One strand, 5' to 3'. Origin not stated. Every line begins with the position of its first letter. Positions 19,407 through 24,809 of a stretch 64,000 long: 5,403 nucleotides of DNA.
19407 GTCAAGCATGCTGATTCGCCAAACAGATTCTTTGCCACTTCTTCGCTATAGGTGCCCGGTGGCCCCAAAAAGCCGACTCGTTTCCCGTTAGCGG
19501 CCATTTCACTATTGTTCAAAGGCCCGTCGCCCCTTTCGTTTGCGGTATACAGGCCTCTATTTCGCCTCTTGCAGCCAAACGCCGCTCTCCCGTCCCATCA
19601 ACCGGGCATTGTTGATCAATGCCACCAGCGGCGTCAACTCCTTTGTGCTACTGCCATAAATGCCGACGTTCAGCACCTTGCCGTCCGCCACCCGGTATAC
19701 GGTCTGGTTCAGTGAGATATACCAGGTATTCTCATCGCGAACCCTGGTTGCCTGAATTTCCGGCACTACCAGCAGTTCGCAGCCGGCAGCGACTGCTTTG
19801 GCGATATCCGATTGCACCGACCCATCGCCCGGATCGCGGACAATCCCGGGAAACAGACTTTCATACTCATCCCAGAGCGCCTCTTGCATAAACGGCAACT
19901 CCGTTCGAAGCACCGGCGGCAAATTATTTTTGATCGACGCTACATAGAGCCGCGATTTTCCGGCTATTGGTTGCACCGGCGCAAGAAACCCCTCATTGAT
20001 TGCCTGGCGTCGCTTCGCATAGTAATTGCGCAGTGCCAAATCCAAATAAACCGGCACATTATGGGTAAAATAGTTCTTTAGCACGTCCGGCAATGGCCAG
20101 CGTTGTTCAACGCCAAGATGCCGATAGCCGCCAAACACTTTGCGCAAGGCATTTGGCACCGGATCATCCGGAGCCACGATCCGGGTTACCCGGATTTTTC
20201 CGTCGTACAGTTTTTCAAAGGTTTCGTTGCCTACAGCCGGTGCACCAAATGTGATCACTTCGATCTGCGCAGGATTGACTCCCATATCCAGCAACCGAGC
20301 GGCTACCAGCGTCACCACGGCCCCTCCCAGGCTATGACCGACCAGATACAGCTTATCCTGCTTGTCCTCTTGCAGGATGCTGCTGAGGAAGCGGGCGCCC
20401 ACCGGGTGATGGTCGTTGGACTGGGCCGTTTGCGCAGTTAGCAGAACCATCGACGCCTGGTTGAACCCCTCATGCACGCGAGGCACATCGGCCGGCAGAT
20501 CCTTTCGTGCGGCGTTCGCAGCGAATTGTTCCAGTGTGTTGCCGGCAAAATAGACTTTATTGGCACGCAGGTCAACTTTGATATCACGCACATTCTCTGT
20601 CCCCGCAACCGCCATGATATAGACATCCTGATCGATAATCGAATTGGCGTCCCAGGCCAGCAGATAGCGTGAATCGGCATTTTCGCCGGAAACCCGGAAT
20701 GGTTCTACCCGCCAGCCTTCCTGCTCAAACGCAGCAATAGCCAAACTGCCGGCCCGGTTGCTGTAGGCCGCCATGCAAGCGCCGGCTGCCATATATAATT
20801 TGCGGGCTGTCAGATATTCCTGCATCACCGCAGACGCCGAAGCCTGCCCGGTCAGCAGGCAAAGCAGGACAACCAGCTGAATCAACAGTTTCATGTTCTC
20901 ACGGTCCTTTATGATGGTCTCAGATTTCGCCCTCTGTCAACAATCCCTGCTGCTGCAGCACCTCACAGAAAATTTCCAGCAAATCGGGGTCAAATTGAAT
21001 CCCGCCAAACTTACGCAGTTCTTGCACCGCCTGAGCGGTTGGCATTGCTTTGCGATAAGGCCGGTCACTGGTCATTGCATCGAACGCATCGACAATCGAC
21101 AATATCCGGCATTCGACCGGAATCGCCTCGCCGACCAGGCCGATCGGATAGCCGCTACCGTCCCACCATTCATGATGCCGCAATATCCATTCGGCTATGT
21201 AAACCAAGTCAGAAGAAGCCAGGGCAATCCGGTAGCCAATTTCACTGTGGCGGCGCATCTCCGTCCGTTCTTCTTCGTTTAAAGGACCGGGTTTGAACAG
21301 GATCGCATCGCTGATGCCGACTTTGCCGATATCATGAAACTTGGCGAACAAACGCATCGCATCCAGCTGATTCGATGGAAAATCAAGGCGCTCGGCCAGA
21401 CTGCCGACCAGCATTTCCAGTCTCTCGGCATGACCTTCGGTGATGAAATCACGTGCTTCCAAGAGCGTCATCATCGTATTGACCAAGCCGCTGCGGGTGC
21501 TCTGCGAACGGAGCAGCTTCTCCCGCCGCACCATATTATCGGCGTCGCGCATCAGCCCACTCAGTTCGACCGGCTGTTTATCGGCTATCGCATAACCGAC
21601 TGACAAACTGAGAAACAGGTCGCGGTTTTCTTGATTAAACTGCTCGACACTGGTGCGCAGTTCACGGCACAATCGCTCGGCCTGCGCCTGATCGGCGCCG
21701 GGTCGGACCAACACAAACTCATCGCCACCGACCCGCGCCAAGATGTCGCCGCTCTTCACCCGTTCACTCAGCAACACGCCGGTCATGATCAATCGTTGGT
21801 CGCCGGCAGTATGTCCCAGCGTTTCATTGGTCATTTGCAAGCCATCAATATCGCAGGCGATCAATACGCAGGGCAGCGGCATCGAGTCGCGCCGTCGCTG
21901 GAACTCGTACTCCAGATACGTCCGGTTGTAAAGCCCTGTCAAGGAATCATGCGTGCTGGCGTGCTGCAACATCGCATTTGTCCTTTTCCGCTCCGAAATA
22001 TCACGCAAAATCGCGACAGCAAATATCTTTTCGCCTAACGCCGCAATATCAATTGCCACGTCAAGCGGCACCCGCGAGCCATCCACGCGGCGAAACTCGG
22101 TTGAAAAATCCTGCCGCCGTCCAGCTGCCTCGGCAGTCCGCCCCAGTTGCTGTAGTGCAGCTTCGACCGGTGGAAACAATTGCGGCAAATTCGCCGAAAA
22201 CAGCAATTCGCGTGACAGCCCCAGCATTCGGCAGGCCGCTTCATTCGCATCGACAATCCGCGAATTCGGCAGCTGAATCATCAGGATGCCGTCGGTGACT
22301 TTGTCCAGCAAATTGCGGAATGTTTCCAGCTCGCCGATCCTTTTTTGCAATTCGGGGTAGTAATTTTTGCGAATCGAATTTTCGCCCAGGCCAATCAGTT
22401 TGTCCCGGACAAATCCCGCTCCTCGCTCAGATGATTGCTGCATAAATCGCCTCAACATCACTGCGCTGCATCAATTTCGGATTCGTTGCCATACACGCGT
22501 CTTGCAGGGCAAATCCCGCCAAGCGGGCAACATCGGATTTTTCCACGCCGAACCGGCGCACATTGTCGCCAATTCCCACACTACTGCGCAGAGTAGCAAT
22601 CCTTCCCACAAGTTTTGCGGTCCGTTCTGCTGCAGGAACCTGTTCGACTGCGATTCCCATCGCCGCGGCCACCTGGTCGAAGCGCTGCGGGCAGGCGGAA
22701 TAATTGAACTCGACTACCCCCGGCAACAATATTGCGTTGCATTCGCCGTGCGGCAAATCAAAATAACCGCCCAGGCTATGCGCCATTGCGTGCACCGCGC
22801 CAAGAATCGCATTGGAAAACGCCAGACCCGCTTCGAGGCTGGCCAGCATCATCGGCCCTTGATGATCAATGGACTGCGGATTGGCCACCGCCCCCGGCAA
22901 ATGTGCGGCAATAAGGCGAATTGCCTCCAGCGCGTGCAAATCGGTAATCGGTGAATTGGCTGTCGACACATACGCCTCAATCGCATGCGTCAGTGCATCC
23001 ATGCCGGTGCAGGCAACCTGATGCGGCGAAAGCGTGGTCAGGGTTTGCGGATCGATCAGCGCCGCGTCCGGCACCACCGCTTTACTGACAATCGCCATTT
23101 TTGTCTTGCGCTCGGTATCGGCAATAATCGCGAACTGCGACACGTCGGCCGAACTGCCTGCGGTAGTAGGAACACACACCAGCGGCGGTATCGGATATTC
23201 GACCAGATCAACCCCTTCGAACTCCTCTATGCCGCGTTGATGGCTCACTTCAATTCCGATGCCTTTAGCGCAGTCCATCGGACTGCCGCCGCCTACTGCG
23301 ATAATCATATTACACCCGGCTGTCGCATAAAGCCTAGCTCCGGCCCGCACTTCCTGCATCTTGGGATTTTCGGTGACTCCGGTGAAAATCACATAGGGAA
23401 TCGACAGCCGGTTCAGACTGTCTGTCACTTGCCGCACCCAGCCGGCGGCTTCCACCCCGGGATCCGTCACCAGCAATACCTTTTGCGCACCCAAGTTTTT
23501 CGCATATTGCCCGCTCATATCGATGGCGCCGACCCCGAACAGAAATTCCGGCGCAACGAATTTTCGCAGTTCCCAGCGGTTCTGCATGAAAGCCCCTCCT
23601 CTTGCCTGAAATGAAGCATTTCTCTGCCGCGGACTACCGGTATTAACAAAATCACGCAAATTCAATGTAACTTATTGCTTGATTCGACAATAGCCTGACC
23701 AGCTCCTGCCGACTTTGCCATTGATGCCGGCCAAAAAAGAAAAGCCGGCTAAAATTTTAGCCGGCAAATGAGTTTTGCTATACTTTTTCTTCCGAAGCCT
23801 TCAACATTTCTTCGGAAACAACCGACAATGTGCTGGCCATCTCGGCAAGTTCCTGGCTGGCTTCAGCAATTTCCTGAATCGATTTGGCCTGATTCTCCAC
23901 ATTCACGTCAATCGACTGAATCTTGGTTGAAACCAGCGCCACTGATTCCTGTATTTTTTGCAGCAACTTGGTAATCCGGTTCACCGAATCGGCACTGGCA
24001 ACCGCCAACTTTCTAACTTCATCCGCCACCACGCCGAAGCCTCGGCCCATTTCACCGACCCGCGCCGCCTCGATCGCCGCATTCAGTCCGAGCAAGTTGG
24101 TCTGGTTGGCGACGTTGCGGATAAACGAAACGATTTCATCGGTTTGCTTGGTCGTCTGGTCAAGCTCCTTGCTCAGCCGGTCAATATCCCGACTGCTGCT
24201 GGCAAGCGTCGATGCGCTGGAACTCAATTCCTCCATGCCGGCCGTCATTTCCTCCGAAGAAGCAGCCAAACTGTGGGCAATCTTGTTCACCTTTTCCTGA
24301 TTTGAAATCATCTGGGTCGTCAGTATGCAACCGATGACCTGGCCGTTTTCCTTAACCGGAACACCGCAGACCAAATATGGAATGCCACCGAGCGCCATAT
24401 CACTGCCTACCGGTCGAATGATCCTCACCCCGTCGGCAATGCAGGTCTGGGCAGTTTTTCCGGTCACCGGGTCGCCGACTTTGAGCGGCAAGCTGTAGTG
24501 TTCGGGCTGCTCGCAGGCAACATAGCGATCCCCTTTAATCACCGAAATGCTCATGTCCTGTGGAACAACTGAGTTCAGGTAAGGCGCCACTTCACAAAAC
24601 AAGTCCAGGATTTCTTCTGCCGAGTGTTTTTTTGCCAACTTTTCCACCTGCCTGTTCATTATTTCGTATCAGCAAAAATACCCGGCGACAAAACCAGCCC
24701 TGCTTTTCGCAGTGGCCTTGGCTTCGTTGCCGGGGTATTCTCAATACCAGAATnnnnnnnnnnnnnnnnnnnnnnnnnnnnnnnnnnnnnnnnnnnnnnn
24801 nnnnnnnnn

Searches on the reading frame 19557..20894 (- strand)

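Call 14: search_protein_families(library=pfam, max_evalue=1e-8, proteins=[window:19557-20894:-])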
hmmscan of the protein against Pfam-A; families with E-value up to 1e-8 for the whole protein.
window:19557-20894:- (445 aa): 1 family
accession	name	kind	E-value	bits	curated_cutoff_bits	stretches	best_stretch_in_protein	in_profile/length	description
PF01764.32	Lipase_3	-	2.5e-21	76.5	22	1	94-249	2-135/140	Lipase (class 3)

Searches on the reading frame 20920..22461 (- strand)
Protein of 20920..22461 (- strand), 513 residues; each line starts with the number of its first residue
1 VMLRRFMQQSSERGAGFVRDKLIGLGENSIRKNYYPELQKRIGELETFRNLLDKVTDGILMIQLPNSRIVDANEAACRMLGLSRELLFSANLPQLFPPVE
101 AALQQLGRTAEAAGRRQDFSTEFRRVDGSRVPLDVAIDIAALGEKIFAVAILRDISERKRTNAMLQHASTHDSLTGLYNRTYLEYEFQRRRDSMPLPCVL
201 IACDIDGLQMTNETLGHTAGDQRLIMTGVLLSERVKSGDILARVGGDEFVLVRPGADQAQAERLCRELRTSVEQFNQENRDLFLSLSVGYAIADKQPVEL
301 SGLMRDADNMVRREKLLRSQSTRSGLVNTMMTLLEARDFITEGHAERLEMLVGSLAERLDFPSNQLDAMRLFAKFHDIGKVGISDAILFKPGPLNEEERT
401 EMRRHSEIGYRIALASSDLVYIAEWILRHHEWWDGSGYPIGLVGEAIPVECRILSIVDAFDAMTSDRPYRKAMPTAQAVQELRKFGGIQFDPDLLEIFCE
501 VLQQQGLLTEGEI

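Call 14: search_protein_families(library=pfam, max_evalue=1e-8, proteins=[window:20920-22461:-])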
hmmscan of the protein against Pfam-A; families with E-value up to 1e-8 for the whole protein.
window:20920-22461:- (513 aa): 6 families
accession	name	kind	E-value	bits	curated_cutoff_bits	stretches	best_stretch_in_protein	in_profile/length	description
PF13487.12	HD_5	-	2.8e-34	118.7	27.2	1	329-494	2-170/170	HD domain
PF00990.26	GGDEF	-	3.6e-29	102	23.8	1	170-315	2-155/161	Diguanylate cyclase, GGDEF domain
PF01966.28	HD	-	5.1e-18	65.9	22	1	343-463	3-116/116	HD domain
PF13426.13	PAS_9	-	1e-11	45.4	27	1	57-157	2-103/103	PAS domain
PF00989.32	PAS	-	3.7e-09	37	22.6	1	48-136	3-92/113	PAS fold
PF13188.13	PAS_8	-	5.3e-09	36.1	21.8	0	46-101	1-56/65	PAS domain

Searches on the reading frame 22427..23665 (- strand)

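Call 14: search_protein_families(library=pfam, max_evalue=1e-8, proteins=[window:22427-23665:-])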
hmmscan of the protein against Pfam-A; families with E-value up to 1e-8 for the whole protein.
window:22427-23665:- (412 aa): 3 families
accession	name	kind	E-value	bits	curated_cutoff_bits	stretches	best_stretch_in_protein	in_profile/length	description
PF25137.1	ADH_Fe_C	-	8.4e-59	199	27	1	218-411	2-193/194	Fe-containing alcohol dehydrogenase family, C-terminal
PF00465.25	Fe-ADH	-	2.3e-48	164.4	31.3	1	40-206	3-168/168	Iron-containing alcohol dehydrogenase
PF13685.12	Fe-ADH_2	-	4.2e-13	50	28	1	43-139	2-96/149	Iron-containing alcohol dehydrogenase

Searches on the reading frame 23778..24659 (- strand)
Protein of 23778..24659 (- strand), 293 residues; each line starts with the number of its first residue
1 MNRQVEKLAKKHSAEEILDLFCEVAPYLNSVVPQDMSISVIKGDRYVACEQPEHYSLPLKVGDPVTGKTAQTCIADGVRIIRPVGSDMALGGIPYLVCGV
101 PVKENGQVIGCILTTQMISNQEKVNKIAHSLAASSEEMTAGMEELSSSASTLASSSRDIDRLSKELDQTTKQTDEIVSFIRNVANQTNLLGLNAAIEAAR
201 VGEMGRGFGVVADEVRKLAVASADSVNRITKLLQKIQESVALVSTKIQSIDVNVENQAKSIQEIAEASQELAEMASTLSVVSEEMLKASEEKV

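Call 14: search_protein_families(library=pfam, max_evalue=1e-8, proteins=[window:23778-24659:-])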
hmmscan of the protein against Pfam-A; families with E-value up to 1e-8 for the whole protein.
window:23778-24659:- (293 aa): 1 family
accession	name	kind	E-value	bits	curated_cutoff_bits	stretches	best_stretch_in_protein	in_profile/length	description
PF00015.26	MCPsignal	-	1.2e-29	103.9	34.6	1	164-291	26-153/172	Methyl-accepting chemotaxis protein (MCP) signalling domain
